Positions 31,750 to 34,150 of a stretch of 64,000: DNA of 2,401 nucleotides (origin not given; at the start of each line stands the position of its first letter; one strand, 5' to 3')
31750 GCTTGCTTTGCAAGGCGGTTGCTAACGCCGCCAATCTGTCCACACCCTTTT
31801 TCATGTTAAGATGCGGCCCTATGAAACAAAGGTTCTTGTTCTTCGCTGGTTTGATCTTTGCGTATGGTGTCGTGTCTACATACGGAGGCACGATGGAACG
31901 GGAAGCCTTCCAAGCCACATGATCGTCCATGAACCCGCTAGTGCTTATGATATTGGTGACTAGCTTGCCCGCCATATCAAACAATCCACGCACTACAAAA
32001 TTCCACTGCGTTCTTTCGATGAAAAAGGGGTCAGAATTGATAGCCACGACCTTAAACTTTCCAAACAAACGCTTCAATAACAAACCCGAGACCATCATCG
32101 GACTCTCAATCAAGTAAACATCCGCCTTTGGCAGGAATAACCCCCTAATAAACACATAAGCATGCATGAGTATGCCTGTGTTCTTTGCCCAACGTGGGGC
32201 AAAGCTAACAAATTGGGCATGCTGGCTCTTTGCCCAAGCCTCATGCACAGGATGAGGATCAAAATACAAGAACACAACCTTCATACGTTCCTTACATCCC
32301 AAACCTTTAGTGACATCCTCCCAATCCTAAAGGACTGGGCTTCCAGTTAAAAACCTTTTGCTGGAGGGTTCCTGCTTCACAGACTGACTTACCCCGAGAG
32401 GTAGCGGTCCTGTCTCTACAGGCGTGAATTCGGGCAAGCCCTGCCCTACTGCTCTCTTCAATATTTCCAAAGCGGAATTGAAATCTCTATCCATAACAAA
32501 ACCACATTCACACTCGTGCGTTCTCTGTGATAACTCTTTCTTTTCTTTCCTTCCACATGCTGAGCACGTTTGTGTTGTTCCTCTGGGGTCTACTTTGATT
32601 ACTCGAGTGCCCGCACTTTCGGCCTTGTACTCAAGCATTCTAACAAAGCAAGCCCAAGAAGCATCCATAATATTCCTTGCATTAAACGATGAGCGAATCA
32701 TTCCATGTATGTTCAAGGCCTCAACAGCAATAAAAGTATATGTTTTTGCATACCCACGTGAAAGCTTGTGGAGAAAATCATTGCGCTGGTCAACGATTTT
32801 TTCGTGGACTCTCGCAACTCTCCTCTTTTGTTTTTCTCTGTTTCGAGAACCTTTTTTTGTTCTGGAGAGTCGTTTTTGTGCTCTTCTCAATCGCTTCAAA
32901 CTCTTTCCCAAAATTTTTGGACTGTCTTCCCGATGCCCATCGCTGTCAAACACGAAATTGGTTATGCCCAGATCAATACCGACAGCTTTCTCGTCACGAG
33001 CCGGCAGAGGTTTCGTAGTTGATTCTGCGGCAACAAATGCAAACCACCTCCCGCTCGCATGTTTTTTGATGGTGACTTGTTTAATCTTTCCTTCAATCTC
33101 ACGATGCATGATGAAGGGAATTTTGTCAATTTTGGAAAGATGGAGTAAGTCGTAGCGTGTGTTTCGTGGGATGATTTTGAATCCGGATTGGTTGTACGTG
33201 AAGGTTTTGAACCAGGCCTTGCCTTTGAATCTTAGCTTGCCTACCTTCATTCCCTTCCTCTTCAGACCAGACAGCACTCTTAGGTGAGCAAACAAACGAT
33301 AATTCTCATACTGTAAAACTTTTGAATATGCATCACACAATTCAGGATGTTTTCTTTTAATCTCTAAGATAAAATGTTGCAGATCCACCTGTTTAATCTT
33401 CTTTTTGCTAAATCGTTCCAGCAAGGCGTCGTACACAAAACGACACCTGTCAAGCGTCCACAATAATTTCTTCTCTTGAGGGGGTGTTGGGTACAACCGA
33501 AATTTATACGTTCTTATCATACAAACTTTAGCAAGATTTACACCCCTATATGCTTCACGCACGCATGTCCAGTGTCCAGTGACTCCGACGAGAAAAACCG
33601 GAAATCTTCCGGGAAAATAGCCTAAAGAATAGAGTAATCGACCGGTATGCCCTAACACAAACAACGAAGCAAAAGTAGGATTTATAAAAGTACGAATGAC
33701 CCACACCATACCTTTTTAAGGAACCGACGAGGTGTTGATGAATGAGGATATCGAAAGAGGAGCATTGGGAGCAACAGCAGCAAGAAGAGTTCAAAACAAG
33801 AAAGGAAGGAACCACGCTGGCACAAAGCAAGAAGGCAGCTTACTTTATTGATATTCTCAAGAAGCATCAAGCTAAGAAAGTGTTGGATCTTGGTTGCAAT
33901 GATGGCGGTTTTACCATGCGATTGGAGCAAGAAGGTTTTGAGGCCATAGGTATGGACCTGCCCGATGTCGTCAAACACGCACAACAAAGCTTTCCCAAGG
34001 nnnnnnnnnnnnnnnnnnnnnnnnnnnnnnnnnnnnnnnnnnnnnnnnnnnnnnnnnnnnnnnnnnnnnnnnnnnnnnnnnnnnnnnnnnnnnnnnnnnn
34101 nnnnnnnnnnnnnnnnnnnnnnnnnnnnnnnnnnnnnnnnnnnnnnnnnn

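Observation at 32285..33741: Solo TnpB (OMEGA-type RNA-guided nuclease candidate) splitting a divergent promoter region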

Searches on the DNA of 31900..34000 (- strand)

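Call 8: search_rna_families(source=window, start=31900, end=34000, threshold=evalue, max_evalue=10)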
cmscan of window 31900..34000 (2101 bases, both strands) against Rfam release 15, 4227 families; matches with E-value up to 10: 4.
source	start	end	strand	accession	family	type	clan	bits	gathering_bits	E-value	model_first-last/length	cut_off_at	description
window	32301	32416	-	RF00062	HgcC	Gene;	-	22.3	50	0.02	1-130/130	no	HgcC family RNA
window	32660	32734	-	RF00054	SNORD25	Gene; snRNA; snoRNA; CD-box;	CL00049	17.7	39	2.3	1-87/87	no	Small nucleolar RNA SNORD25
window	31995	32033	+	RF02929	algC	Cis-reg;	-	16.7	33.8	5.9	1-52/52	no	algC RNA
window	33536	33602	-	RF00262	sar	Gene; antisense;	-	16.2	43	8.2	1-68/68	no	sar RNA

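Call 9: search_rna_families(source=window, start=32200, end=32700, threshold=evalue, max_evalue=10, show_alignments=2)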
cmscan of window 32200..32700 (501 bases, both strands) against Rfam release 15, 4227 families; matches with E-value up to 10: 1.
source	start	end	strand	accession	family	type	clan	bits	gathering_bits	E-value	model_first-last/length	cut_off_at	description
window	32301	32416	-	RF00062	HgcC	Gene;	-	22.3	50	0.0048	1-130/130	no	HgcC family RNA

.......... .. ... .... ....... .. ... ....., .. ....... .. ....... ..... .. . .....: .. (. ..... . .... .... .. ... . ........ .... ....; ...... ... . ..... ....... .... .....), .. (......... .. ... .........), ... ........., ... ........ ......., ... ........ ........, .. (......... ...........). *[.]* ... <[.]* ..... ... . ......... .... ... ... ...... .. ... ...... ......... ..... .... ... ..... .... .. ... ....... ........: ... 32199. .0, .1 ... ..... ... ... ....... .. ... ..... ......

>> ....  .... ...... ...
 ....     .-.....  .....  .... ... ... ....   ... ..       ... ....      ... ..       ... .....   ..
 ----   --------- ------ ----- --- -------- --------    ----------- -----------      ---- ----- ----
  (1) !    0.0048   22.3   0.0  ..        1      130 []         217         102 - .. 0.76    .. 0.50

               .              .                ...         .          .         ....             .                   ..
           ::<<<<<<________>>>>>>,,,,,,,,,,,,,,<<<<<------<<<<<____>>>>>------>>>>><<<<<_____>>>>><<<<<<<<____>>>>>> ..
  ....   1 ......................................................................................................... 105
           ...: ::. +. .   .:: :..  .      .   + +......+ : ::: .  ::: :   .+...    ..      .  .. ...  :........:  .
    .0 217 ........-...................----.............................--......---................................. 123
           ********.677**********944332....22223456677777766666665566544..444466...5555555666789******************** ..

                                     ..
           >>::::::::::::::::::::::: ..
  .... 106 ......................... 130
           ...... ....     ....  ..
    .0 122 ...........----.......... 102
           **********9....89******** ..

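Call 60: build_rna_model(alignment_id=A7)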
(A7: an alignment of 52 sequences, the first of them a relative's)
Model R1 built from alignment A7 (52 sequences, 157 columns); structure: RNAalifold consensus.
model positions 114; base pairs 29; branch points 2; effective number of sequences 2.23; information 0.59 bits per position. Calibrated on 0.2 Mb of random sequence (short: E-values are rough).
structure used (alignment columns):
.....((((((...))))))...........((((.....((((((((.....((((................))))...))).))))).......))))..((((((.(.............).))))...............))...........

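Call 61: search_with_rna_model(model_id=R1, source=window, max_evalue=10, show_alignments=2)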
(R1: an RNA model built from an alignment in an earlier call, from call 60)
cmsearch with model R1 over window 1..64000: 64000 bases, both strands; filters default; matches with E-value up to 10: 1.
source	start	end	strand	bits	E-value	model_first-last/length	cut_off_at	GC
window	32310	32450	-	74.1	1.2e-15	1-114/114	no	0.54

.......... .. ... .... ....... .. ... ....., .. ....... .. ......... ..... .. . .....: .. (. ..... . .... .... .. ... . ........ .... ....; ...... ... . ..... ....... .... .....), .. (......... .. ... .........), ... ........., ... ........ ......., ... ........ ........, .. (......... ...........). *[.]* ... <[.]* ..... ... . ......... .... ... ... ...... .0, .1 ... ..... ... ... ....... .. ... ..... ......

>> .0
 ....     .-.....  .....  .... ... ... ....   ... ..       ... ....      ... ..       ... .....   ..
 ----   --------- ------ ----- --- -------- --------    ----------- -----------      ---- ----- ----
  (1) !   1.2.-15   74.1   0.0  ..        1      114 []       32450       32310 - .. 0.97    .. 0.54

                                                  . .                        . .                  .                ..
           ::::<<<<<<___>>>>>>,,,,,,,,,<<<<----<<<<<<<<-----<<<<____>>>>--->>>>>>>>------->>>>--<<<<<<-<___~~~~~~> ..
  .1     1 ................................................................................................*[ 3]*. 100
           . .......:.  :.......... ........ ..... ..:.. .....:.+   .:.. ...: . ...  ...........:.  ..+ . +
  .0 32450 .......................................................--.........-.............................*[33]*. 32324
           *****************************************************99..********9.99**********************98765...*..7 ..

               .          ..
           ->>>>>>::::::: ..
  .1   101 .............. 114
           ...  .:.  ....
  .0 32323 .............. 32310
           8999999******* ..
